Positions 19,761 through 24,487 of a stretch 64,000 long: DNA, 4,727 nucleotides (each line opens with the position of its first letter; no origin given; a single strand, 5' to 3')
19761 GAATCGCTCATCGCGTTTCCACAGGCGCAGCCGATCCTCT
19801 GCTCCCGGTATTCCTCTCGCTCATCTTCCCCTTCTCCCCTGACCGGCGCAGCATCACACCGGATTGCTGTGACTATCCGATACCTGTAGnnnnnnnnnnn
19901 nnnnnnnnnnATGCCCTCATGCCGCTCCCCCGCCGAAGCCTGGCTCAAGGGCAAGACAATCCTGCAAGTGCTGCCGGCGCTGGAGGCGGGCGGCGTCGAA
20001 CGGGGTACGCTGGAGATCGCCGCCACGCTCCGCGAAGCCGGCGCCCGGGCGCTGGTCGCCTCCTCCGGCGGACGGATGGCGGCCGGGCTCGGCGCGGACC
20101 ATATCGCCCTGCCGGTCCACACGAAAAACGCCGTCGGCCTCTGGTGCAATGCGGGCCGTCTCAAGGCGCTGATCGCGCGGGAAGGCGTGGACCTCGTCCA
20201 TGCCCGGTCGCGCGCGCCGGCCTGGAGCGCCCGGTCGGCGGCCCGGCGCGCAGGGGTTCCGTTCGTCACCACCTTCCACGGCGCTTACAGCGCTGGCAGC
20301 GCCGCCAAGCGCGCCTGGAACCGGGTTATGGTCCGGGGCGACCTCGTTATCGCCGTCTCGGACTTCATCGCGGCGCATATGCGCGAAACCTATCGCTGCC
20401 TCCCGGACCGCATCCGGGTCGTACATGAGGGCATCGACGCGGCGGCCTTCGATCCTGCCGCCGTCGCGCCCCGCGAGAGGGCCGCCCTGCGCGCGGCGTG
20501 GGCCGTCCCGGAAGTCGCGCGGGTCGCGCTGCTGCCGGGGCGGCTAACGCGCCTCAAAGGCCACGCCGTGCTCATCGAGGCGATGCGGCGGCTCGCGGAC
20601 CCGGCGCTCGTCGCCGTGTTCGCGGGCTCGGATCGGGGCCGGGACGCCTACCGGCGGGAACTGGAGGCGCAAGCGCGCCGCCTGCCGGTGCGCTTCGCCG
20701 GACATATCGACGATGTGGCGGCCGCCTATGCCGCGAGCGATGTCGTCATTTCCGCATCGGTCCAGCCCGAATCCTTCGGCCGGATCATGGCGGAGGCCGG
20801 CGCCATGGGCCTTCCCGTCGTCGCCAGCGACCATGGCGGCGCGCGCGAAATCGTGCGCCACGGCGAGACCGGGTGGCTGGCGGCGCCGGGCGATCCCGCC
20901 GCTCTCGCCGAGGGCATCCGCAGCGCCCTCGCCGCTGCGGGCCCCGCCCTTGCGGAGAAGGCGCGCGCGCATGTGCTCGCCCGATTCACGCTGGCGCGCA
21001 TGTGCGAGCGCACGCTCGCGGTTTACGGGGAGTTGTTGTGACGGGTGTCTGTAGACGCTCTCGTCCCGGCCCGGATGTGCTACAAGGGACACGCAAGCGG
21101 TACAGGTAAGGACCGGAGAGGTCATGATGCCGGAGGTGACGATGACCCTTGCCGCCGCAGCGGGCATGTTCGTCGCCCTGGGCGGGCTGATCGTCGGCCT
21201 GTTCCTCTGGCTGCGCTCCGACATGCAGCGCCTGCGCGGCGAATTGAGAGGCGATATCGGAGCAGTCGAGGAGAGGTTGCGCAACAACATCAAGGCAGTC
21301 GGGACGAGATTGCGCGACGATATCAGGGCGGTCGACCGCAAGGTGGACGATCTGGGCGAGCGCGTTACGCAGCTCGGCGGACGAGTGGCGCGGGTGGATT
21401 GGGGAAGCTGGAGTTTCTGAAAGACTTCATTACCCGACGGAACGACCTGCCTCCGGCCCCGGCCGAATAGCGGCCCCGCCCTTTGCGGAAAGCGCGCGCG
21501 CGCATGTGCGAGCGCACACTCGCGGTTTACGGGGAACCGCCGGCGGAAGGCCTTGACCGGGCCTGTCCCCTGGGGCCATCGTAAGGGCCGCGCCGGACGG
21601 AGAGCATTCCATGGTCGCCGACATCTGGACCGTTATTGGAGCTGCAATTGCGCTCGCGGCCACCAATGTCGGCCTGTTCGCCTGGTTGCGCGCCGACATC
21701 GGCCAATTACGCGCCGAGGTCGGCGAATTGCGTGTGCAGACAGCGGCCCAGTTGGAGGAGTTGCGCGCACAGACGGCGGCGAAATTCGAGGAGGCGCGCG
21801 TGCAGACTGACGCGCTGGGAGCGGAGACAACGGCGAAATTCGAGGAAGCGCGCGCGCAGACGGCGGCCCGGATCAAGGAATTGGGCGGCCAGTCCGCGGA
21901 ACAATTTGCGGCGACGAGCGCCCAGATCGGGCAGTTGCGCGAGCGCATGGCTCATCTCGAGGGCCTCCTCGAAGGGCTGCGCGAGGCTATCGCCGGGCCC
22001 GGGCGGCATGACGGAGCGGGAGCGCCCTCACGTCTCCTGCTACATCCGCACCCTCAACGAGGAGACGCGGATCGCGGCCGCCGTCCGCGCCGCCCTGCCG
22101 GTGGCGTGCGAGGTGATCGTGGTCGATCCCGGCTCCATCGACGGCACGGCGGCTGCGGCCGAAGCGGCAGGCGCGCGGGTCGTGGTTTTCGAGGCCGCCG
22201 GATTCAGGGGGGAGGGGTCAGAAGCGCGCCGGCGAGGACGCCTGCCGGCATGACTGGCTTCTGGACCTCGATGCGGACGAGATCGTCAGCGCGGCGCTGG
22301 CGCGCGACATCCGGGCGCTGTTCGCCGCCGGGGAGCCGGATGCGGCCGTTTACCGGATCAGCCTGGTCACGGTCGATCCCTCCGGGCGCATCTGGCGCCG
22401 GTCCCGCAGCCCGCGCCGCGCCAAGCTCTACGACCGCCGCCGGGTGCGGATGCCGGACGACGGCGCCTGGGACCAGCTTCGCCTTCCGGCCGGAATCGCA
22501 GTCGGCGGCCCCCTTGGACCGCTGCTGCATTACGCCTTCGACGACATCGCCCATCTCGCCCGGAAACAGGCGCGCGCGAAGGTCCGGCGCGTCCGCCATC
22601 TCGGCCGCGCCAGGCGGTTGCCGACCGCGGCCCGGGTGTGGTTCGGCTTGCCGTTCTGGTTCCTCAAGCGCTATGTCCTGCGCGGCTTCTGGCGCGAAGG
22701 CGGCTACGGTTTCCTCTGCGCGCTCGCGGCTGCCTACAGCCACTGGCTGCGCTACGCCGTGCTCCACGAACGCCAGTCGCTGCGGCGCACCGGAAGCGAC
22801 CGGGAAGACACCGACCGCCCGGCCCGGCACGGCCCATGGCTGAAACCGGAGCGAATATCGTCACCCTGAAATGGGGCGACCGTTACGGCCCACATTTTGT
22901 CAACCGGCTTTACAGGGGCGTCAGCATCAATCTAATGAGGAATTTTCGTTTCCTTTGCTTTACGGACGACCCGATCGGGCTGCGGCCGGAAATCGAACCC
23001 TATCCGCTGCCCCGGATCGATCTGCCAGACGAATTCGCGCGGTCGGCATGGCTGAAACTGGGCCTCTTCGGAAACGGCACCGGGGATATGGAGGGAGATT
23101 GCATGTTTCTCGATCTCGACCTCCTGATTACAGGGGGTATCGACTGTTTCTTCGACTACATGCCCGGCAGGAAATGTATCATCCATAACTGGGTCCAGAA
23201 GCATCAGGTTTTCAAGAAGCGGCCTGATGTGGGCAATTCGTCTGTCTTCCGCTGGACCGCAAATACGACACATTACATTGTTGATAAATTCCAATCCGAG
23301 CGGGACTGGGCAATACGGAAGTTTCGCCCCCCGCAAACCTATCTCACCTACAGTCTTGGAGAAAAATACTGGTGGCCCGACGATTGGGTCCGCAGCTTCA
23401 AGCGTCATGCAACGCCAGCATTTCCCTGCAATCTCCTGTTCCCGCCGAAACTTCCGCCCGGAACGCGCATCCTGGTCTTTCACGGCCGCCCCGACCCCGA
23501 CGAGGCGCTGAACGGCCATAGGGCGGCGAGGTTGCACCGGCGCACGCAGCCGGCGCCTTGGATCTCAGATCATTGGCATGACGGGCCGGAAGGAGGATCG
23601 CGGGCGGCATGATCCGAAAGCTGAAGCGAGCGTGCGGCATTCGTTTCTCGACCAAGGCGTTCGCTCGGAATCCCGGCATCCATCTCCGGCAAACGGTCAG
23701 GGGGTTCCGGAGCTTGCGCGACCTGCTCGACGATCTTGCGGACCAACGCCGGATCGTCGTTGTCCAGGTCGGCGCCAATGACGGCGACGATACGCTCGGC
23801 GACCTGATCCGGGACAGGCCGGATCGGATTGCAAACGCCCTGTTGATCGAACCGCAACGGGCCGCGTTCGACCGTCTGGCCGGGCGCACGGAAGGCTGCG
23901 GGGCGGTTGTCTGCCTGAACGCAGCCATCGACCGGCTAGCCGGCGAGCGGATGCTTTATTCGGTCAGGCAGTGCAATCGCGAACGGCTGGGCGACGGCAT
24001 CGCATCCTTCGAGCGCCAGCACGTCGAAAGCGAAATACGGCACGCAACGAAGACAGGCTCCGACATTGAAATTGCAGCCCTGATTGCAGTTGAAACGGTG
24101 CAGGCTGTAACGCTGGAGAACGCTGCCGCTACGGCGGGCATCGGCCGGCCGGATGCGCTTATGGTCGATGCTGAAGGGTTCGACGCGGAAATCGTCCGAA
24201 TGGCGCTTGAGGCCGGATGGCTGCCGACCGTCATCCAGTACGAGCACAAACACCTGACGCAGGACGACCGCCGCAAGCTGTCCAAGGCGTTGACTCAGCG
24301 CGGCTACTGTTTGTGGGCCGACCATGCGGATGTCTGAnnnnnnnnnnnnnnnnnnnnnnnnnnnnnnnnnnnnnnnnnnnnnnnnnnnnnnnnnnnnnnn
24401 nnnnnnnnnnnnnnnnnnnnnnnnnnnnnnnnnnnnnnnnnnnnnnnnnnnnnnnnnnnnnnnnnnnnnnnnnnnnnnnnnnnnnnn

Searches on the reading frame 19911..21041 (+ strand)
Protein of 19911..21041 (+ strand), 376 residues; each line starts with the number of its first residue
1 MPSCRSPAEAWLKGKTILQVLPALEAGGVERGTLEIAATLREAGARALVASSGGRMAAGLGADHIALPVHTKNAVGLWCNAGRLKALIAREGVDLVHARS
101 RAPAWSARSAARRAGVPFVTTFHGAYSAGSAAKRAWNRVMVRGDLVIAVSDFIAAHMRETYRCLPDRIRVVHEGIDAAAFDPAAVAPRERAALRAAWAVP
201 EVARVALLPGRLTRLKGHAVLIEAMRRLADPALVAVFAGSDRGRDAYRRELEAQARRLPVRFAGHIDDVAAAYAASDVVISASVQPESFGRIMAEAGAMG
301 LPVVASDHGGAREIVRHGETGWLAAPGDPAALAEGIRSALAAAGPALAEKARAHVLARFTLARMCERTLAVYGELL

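Call 8: find_encoding_contigs(protein=window:19911-21041:+, flank=10000, max_places=10)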
Protein window:19911-21041:+ (376 aa): no gene with exactly this product is on record in the collection.

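Call 10: search_protein_families(library=pfam, proteins=[window:19911-21041:+], max_evalue=0.01)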
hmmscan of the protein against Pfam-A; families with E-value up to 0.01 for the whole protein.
window:19911-21041:+ (376 aa): 6 families
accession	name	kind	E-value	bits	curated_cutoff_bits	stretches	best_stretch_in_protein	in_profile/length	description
PF00534.26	Glycos_transf_1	-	5.5e-32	111.1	26.4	1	192-342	4-158/172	Glycosyl transferases group 1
PF13692.12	Glyco_trans_1_4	-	3.2e-30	105.7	27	1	205-340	3-140/142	Glycosyl transferases group 1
PF13439.12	Glyco_transf_4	-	2.2e-29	103.1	28.5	1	27-177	2-168/170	Glycosyltransferase Family 4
PF13579.12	Glyco_trans_4_4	-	5.6e-15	56.5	29.7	1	27-172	1-156/158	Glycosyl transferase 4-like domain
PF13524.12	Glyco_trans_1_2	-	2.4e-07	31.2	25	1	221-368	5-142/144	Glycosyl transferase-like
PF13477.12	Glyco_trans_4_2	-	2.8e-06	28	23.4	1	33-142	13-126/139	Glycosyl transferase 4-like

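Call 48: list_cluster_members(proteins=[window:21611-22840:+, window:22008-22250:+, window:21142-21417:+, window:21127-21417:+, window:21045-21467:+, window:22444-22866:+, window:45223-45600:+, window:19911-21041:+, window:37194-38471:-, window:46383-46676:+])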
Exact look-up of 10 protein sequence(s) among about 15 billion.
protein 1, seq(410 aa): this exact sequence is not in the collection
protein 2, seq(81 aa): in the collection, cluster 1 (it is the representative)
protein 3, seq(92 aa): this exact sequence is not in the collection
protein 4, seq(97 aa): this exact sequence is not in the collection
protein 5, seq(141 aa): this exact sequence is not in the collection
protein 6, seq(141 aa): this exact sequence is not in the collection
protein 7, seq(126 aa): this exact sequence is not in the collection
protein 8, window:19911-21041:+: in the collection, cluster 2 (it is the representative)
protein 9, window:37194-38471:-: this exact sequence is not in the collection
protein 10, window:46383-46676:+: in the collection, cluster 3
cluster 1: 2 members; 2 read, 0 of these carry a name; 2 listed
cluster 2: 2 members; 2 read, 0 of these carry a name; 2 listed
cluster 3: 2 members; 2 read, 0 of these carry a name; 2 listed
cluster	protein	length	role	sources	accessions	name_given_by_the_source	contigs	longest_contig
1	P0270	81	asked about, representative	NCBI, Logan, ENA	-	-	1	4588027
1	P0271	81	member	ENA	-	-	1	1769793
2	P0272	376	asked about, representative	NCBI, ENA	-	-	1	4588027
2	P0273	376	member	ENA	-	-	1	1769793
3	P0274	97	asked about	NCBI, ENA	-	-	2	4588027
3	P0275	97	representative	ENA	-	-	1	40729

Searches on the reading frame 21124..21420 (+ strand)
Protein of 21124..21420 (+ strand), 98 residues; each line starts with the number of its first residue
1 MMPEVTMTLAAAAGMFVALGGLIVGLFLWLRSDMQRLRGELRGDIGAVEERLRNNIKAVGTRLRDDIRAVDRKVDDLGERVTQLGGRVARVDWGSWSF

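Call 10: search_protein_families(library=pfam, proteins=[window:21124-21420:+], max_evalue=0.01)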
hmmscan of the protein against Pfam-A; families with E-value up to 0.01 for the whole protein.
window:21124-21420:+ (98 aa): 2 families
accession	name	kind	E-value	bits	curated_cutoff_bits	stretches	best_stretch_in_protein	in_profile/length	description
PF01442.23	Apolipoprotein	-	0.00062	19.9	90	1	32-83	33-84/190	Apolipoprotein A1/A4/E domain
PF05531.17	NPV_P10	-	0.0016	19.3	29.8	1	61-89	7-35/75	Nucleopolyhedrovirus P10 protein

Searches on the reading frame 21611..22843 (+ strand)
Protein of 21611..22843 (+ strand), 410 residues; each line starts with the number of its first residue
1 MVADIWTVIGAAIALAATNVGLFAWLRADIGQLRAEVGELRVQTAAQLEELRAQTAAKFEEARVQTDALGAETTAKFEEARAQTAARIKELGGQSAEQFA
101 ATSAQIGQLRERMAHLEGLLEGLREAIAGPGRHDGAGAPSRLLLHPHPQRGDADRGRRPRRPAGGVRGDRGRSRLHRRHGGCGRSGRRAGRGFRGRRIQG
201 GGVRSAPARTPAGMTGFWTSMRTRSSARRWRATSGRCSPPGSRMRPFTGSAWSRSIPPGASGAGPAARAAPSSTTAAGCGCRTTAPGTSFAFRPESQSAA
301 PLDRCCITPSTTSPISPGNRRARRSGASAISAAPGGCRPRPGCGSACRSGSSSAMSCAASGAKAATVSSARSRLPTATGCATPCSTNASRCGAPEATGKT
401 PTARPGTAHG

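Call 10: search_protein_families(library=pfam, proteins=[window:21611-22843:+], max_evalue=0.01)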
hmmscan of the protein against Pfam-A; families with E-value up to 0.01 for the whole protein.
window:21611-22843:+ (410 aa): 1 family
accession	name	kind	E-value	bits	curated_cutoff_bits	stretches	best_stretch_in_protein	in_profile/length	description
PF01442.23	Apolipoprotein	-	0.00076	19.7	90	1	31-126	40-140/190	Apolipoprotein A1/A4/E domain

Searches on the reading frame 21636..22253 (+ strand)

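Call 10: search_protein_families(library=pfam, proteins=[window:21636-22253:+], max_evalue=0.01)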
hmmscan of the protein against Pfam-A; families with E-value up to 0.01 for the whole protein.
window:21636-22253:+ (205 aa): 1 family
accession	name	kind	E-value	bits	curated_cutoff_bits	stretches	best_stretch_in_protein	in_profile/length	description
PF00535.33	Glycos_transf_2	-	2.1e-05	25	23.3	1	135-185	2-60/168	Glycosyl transferase family 2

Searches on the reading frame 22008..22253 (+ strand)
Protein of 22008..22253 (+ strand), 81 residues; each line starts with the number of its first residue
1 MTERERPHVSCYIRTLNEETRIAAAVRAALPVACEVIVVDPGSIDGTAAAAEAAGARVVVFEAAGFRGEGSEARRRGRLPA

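Call 49: find_encoding_contigs(protein=window:22008-22253:+, flank=10000, max_places=10)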
Protein window:22008-22253:+ (81 aa): 1 contig read that carries it; 1 place shown.
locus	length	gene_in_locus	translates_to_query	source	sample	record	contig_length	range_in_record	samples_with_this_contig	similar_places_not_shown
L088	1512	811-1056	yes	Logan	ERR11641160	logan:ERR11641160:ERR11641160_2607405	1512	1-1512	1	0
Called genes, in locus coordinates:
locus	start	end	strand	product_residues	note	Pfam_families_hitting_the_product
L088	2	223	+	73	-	?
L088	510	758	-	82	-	-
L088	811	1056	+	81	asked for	-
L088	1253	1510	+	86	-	?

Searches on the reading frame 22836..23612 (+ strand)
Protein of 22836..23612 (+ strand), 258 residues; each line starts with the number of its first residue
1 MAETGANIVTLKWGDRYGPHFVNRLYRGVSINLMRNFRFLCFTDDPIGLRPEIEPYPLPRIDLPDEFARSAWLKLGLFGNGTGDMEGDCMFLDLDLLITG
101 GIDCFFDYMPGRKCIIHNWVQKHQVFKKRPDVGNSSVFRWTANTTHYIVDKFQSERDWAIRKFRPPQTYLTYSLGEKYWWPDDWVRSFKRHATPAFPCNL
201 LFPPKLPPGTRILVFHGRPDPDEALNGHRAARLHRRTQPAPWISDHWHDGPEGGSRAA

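Call 15: find_encoding_contigs(protein=window:22836-23612:+, flank=10000, max_places=10)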
Protein window:22836-23612:+ (258 aa): 1 contig read that carries it; 1 place shown.
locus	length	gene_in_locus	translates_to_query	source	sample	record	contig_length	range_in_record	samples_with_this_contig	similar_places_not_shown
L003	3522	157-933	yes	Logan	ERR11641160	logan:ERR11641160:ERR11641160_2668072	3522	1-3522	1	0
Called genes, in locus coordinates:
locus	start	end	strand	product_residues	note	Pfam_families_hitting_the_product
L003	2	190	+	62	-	?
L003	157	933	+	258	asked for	-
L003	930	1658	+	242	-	PF05050:Methyltransf_21 (weak)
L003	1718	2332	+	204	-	PF10707:YrbL-PhoP_reg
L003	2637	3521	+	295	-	?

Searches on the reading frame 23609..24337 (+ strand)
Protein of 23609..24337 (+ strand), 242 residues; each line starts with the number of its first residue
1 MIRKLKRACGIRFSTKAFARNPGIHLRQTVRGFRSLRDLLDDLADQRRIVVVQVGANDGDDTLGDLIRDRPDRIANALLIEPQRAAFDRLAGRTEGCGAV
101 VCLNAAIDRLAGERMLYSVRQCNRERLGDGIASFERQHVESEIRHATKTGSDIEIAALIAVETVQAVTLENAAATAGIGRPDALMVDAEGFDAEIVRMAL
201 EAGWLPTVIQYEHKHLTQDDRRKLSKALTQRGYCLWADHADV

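Call 19: find_encoding_contigs(protein=window:23609-24337:+, flank=10000, max_places=10)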
Protein window:23609-24337:+ (242 aa): 1 contig read that carries it; 1 place shown.
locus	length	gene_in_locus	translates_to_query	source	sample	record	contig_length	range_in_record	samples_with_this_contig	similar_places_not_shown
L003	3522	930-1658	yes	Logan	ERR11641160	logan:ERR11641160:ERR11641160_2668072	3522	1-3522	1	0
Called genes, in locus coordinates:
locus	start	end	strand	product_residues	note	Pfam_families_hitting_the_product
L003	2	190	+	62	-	?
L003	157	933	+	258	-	-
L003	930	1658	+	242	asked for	PF05050:Methyltransf_21 (weak)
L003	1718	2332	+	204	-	PF10707:YrbL-PhoP_reg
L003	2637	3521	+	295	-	?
